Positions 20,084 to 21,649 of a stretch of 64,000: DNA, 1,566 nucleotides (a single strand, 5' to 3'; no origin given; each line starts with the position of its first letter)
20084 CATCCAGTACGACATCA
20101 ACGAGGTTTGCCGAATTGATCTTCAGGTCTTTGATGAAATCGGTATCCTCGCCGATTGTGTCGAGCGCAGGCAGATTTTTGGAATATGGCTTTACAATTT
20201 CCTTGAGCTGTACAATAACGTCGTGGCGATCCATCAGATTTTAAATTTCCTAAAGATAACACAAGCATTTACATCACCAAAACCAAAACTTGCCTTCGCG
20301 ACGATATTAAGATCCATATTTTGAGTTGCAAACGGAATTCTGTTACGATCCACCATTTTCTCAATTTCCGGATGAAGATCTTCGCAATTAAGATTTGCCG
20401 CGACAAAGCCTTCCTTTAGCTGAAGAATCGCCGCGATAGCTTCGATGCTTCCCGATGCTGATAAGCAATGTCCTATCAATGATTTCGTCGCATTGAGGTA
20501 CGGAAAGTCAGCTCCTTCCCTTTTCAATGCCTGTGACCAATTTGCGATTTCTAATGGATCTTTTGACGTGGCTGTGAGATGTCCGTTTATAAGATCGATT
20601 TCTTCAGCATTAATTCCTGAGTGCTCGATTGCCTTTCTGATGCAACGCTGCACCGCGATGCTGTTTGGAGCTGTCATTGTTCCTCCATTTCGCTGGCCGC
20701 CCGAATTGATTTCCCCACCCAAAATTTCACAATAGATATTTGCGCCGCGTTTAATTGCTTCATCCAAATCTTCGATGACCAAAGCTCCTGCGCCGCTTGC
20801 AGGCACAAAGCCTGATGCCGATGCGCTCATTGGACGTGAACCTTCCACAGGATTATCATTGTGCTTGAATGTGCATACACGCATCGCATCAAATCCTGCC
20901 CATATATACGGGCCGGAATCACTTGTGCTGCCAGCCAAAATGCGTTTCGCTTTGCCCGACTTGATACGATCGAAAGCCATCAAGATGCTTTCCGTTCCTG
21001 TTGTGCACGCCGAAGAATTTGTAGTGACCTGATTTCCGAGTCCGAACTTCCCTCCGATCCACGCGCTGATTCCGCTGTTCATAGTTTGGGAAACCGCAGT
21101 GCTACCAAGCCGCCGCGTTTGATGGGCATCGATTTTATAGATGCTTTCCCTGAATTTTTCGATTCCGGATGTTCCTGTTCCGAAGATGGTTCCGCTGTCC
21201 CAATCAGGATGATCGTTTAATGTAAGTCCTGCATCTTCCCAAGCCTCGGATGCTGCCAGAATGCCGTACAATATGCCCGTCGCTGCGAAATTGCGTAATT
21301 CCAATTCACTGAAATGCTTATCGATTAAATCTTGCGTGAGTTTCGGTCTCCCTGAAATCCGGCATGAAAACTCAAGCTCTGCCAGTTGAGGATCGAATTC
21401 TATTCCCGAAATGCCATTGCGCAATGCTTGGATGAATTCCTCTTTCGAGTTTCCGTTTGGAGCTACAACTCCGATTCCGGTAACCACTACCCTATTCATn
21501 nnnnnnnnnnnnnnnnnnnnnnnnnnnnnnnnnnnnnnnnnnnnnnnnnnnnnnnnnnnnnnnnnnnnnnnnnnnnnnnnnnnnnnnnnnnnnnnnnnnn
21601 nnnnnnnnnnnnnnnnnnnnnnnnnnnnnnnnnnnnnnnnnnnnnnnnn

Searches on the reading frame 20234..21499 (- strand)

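Call 94: search_protein_families(library=pfam, proteins=[window:20234-21499:-], max_evalue=0.001)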
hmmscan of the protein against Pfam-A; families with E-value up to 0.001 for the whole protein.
window:20234-21499:- (421 aa): 2 families
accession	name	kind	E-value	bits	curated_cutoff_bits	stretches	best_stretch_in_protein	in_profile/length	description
PF00109.32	ketoacyl-synt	-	8.1e-34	117.8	20.8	1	1-248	1-252/252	Beta-ketoacyl synthase, N-terminal domain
PF02801.28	Ketoacyl-synt_C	-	3.1e-24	85.7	20.8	1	256-372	1-118/119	Beta-ketoacyl synthase, C-terminal domain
